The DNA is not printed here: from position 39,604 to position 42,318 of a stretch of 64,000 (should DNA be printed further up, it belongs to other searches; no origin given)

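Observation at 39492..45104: Uncharacterised TAT-exported molybdopterin oxidoreductase (PsrABC-type) with TorD chaperone and AT-rich palindromic operator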

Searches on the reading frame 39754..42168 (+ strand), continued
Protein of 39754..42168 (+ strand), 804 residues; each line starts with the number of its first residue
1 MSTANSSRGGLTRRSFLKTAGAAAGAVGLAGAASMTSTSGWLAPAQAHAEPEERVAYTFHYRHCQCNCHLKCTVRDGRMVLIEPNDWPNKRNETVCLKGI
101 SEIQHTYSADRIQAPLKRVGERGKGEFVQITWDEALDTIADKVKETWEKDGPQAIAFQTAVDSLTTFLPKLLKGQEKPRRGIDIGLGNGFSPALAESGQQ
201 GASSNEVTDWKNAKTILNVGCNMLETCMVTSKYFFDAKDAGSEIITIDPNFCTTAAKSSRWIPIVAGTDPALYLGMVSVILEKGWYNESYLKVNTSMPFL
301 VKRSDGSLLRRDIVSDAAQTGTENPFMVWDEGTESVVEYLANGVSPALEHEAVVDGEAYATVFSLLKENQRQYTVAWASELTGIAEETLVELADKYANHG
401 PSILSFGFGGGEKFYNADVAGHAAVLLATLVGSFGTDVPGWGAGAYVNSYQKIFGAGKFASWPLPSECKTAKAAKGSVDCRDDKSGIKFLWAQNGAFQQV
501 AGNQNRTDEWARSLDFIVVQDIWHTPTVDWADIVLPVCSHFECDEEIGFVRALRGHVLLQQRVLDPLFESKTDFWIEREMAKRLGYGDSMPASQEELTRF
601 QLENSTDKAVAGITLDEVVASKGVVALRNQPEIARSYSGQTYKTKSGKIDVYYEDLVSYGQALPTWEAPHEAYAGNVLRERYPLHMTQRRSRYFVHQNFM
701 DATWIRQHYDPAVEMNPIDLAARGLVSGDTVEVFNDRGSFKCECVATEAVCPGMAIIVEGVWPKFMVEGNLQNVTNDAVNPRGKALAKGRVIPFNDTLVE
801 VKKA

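Call 39: find_encoding_contigs(protein=P0059, flank=8000, max_places=1)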
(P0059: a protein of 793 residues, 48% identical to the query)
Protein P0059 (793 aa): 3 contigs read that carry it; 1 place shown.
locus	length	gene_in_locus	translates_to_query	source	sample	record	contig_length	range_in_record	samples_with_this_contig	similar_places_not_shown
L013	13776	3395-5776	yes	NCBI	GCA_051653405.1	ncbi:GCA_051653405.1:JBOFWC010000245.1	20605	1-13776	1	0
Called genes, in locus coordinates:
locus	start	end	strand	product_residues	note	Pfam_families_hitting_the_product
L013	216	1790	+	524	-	PF05598:DUF772, PF01609:DDE_Tnp_1 (weak), PF13751:DDE_Tnp_1_6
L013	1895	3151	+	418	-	PF00015:MCPsignal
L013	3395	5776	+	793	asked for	PF00384:Molybdopterin, PF01568:Molydop_binding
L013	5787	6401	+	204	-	PF13237:Fer4_10, PF13247:Fer4_11, PF12838:Fer4_7, PF00037:Fer4, PF12797:Fer4_2, PF12837:Fer4_6, PF12838:Fer4_7, PF13247:Fer4_11, +7 more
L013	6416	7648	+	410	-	PF03916:NrfD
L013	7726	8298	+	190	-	PF02613:Nitrate_red_del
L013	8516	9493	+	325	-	PF04055:Radical_SAM, PF13353:Fer4_12 (weak), PF06463:Mob_synth_C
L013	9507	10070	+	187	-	PF12804:NTP_transf_3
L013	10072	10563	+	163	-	PF03205:MobB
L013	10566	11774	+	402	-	PF03453:MoeA_N, PF00994:MoCF_biosynth, PF03454:MoeA_C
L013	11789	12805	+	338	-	PF00994:MoCF_biosynth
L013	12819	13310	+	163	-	PF01967:MoaC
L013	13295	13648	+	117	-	PF03473:MOSC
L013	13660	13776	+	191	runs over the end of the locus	PF00994:MoCF_biosynth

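Call 40: find_encoding_contigs(protein=P0035, flank=8000, max_places=1)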
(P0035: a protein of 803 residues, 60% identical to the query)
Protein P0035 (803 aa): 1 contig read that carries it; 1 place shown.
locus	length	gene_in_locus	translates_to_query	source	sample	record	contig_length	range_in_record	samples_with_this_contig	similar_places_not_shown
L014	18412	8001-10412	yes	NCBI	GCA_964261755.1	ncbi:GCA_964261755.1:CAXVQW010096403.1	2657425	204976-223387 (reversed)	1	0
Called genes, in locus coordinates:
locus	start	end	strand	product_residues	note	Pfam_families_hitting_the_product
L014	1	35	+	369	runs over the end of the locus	PF00465:Fe-ADH (weak), PF13685:Fe-ADH_2, PF01761:DHQ_synthase, PF24621:DHQS_C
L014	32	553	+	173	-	PF01220:DHquinase_II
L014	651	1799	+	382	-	PF01321:Creatinase_N, PF00557:Peptidase_M24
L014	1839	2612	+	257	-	PF01694:Rhomboid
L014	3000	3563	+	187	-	PF08207:EFP_N, PF01132:EFP, PF09285:Elong-fact-P_C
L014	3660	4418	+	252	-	PF02754:CCG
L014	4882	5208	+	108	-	PF00132:Hexapep, PF14602:Hexapep_2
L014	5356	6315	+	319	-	PF03916:NrfD, PF14589:NrfD_2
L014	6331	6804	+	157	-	PF00392:GntR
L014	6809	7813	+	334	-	PF01145:Band_7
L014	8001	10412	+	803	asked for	PF00384:Molybdopterin, PF01568:Molydop_binding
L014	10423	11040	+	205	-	PF13187:Fer4_9 (faint), PF13237:Fer4_10, PF13247:Fer4_11, PF12838:Fer4_7, PF00037:Fer4, PF12797:Fer4_2 (weak), PF12837:Fer4_6, PF13247:Fer4_11, +3 more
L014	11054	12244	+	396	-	PF03916:NrfD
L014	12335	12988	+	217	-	PF02613:Nitrate_red_del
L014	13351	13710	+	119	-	PF13470:PIN_3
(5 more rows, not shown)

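Call 46: find_encoding_contigs(protein=P0023, flank=10000, max_places=1)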
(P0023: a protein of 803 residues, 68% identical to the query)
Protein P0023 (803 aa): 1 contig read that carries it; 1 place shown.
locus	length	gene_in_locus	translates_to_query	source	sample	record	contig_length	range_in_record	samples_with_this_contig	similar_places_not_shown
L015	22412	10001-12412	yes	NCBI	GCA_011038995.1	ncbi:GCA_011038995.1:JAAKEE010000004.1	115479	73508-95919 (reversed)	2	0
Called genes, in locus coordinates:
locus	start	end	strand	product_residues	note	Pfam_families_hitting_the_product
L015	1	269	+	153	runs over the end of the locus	-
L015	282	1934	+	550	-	PF03109:ABC1, PF01163:RIO1 (faint), PF06176:WaaY (faint), PF27536:UbiB_helical (weak)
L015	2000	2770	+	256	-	PF08032:SpoU_sub_bind, PF00588:SpoU_methylase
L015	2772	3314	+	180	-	PF05991:NYN_YacP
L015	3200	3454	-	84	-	-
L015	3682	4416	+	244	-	PF12844:HTH_19, PF13443:HTH_26 (weak), PF13560:HTH_31, PF01381:HTH_3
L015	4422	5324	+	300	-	PF13349:DUF4097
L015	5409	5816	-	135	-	PF01243:PNPOx_N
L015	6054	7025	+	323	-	PF03916:NrfD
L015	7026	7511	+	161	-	PF00392:GntR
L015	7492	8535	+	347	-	PF01145:Band_7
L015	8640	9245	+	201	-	PF01909:NTP_transf_2, PF18765:Polbeta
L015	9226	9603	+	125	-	PF01934:HepT-like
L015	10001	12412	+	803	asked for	PF00384:Molybdopterin, PF01568:Molydop_binding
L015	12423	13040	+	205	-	PF13237:Fer4_10 (weak), PF13247:Fer4_11, PF12838:Fer4_7, PF13187:Fer4_9 (weak), PF00037:Fer4, PF12797:Fer4_2 (weak), PF12837:Fer4_6, PF13247:Fer4_11, +3 more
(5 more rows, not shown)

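Call 71: predict_structure(alignment_id=A1)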
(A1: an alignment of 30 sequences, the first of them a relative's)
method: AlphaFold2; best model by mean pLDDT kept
length: 804 residues; sequences in the alignment: 30
mean_pLDDT: 88.1   pTM: 0.87
mean pLDDT of the five models: 88.1, 86.9, 86.5, 85.7, 84.7
residues with pLDDT >= 90: 547; 70-90: 196; 50-70: 12; < 50: 49
segments of 3 or more residues with pLDDT < 50: 1-49
pLDDT, mean of each block of 10 residues (from residue 1): 28 36 33 35 39 87 82 89 88 82 82 95 94 98 97 90 85 86 88 89 90 95 83 92 95 94 95 98 97 97 95 78 92 95 95 95 97 97 98 97 90 93 98 92 82 73 95 85 91 85 91 96 90 95 94 90 92 96 97 97 95 96 92 87 94 94 95 93 93 81 84 96 98 97 96 92 91 92 88 94 97
secondary structure, 60 per line:
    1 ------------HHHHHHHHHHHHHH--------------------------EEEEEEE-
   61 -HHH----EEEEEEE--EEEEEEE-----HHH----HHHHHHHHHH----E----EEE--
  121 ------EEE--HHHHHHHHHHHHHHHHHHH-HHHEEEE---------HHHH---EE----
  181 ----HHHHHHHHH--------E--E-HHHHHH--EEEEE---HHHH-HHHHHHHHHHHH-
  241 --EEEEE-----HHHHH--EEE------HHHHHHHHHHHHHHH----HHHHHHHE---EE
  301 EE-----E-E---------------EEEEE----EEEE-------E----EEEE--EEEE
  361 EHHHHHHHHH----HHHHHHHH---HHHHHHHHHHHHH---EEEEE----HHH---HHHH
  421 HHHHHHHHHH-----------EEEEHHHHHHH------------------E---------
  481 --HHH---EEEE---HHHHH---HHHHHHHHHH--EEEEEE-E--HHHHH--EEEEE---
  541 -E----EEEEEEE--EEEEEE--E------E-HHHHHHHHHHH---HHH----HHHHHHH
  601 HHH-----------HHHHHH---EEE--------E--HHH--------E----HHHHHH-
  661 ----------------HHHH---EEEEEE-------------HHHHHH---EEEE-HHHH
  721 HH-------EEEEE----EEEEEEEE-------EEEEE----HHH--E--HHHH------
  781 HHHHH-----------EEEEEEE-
elements in order (helices of 4 or more, strands of 3 or more residues): H13-26 E53-59 E69-75 E78-84 H97-106 E116-118 E127-129 H132-150 E155-158 H168-171 H185-193 H207-212 E215-219 H223-226 H228-239 E243-247 H253-257 E260-262 H269-283 H288-294 E299-302 E326-330 E335-338 E351-354 E357-361 H362-370 H375-382 H386-398 E402-406 H417-430 E442-445 H446-452 E489-492 H496-500 H504-513 E516-521 H526-530 E533-537 E547-553 E556-561 H573-583 H594-603 H615-620 E624-626 H654-659 H677-680 E684-689 H703-708 E712-715 H717-722 E730-734 E739-746 E754-758 H771-774 H781-785 E797-803

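Call 73: fold_search(model_id=the predicted structure, library=pdb)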
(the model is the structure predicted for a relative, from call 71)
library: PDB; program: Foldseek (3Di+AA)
matches with E <= 10: 842; with E <= 0.001: 179
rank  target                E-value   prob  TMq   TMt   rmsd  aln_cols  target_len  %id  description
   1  4ydd_C                8.6e-52  1.00  0.78  0.71   5.1       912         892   21  Crystal structure of the perchlorate reductase PcrAB from Azospira suillum PS (released 2016-03-09)
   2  4ydd_A                1.1e-51  1.00  0.79  0.71   5.0       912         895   22  Crystal structure of the perchlorate reductase PcrAB from Azospira suillum PS (released 2016-03-09)
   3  5e7o_A                2.9e-51  1.00  0.80  0.73   6.7       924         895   22  Crystal structure of the perchlorate reductase PcrAB mutant W461E of PcrA from Azospira suillum PS (released 2016-03-09)
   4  5ch7_A                5.2e-51  1.00  0.78  0.71   5.0       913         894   21  Crystal structure of the perchlorate reductase PcrAB - Phe164 gate switch intermediate - from Azospira suillum PS (released 2016-03-09)
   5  5ch7_C                9.9e-51  1.00  0.79  0.72   4.8       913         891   21  Crystal structure of the perchlorate reductase PcrAB - Phe164 gate switch intermediate - from Azospira suillum PS (released 2016-03-09)
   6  7b04_K                9.8e-45  1.00  0.78  0.57   9.2      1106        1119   16  Structure of Nitrite oxidoreductase (Nxr) from the anammox bacterium Kuenenia stuttgartiensis. (released 2021-07-14)
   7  7b04_H                4.7e-44  1.00  0.75  0.55   9.6      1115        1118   16  Structure of Nitrite oxidoreductase (Nxr) from the anammox bacterium Kuenenia stuttgartiensis. (released 2021-07-14)
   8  7b04_N                8.0e-44  1.00  0.76  0.56   9.6      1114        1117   16  Structure of Nitrite oxidoreductase (Nxr) from the anammox bacterium Kuenenia stuttgartiensis. (released 2021-07-14)
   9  7b04_B                1.0e-42  1.00  0.78  0.57   6.0      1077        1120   16  Structure of Nitrite oxidoreductase (Nxr) from the anammox bacterium Kuenenia stuttgartiensis. (released 2021-07-14)
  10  7b04_Q                6.2e-42  1.00  0.77  0.57   9.3      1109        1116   17  Structure of Nitrite oxidoreductase (Nxr) from the anammox bacterium Kuenenia stuttgartiensis. (released 2021-07-14)
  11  7l5i                  6.6e-42  1.00  0.70  0.73   5.3       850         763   22  Crystal Structure of Haemophilus influenzae MtsZ at pH 7.0 (released 2021-04-21)
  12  7l5s                  8.3e-42  1.00  0.68  0.71   6.6       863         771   22  Crystal Structure of Haemophilus influenzae MtsZ at pH 5.5 (released 2021-04-21)
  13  2ivf_A                1.8e-41  1.00  0.77  0.69   5.1       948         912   17  Ethylbenzene dehydrogenase from Aromatoleum aromaticum (released 2006-09-14)
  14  9h4t_A                1.1e-40  1.00  0.70  0.71   5.6       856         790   20  Crystal Structure of TorA (released 2025-02-26)
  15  1eu1                  1.2e-40  1.00  0.69  0.72   5.8       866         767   21  THE CRYSTAL STRUCTURE OF RHODOBACTER SPHAEROIDES DIMETHYLSULFOXIDE REDUCTASE REVEALS TWO DISTINCT MOLYBDENUM COORDINATIO (released 2000-08-02)
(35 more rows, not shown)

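Call 89: search_protein_representatives(alignment_id=A1)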
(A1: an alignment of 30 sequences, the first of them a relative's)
Query: 30 sequences, 803 profile positions. Proteins with E-value up to 0.001 (for the whole library): 22700; up to 1e-10: 10130; up to 1e-30: 2816. The best 150 are listed.
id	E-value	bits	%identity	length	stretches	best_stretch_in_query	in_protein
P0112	0.0e+00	1161.1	-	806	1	3-803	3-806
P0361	0.0e+00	1100.4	-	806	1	1-803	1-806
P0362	0.0e+00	1065.8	-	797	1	1-803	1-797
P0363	0.0e+00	1065.3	-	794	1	10-803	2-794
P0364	0.0e+00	1054.8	-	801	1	1-803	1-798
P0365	0.0e+00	1042.8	-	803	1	1-803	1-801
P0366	0.0e+00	1033.6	-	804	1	6-803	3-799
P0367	0.0e+00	1020.1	-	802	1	1-803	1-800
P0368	0.0e+00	1017.5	-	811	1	4-802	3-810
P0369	1.9e-297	1005.1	-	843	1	2-803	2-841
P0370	2.8e-296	1001.3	-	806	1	1-803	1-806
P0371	1.3e-294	995.7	-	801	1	9-803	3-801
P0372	1.0e-293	992.8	-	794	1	1-802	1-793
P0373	5.7e-292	987.0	-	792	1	1-802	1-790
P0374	2.7e-290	981.4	-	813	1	1-803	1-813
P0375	7.1e-285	963.5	-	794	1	10-803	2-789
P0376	2.7e-283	958.3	-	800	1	2-803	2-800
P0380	4.4e-271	917.9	-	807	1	1-803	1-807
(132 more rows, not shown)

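Call 96: list_cluster_members(proteins=[P0361, P0362, P0364, P0365, P0367, P0369, P0372, P0375, P0376, P0380])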
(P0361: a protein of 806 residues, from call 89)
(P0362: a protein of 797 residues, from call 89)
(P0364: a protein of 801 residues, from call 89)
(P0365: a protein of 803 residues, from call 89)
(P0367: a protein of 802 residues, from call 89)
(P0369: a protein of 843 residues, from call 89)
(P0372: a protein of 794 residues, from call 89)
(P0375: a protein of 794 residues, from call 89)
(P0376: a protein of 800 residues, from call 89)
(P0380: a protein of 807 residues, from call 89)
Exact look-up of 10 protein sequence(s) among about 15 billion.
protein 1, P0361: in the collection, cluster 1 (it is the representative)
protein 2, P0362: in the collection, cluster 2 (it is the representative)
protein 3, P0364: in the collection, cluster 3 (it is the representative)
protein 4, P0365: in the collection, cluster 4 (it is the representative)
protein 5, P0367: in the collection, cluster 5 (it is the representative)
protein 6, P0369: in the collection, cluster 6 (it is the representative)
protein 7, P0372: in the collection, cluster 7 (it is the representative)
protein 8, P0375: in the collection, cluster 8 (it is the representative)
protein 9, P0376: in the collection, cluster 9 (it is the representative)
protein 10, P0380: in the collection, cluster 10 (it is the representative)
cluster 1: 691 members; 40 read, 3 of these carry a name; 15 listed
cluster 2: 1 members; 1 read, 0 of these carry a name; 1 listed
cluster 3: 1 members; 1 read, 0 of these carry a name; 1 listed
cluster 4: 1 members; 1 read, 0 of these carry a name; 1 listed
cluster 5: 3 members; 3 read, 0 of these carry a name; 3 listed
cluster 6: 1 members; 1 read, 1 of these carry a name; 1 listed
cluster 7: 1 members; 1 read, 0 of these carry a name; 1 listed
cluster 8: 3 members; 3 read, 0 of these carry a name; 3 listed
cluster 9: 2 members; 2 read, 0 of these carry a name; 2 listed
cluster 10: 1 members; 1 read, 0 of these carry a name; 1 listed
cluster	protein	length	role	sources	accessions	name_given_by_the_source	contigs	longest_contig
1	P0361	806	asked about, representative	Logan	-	-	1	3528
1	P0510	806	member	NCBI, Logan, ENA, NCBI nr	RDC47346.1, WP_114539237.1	molybdopterin-containing oxidoreductase family protein [Adlercreutzia rubneri] | molybdopterin oxidoreductase [Adlercreutzia equolifaciens subsp. celatus]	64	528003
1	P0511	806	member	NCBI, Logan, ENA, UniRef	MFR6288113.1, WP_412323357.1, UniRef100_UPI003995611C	MAG: molybdopterin-dependent oxidoreductase [Adlercreutzia equolifaciens subsp. celatus] | molybdopterin-containing oxidoreductase family protein n=1 Tax=Adlercreutzia ...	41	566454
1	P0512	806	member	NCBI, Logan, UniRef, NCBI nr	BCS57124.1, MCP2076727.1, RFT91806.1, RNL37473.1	dehydrogenase [Adlercreutzia equolifaciens subsp. celatus] | Molybdopterin oxidoreductase n=1 Tax=Adlercreutzia equolifaciens subsp. celatus DSM 18785 ... | molybdopterin-dependent oxidoreductase [Adlercreutzia equolifaciens]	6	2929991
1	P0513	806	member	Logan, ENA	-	-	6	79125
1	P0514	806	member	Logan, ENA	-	-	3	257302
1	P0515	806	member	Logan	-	-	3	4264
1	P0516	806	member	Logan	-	-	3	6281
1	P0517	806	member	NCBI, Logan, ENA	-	-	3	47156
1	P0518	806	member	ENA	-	-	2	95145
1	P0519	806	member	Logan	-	-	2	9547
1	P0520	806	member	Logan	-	-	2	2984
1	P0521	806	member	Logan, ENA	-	-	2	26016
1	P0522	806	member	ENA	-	-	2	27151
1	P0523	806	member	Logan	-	-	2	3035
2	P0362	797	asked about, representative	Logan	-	-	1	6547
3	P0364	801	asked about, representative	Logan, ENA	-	-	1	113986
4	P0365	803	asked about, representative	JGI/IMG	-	-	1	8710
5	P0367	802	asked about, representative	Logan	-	-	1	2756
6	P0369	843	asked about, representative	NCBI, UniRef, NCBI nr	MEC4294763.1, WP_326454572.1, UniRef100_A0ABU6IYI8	molybdopterin-dependent oxidoreductase [Adlercreutzia shanghongiae] | Molybdopterin-dependent oxidoreductase n=1 Tax=Adlercreutzia shanghongiae TaxID=3111773 ... | molybdopterin-dependent oxidoreductase [Adlercreutzia sp. R22]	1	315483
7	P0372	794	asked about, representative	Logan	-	-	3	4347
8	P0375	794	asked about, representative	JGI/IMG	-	-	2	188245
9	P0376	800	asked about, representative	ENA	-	-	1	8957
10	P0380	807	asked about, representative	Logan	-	-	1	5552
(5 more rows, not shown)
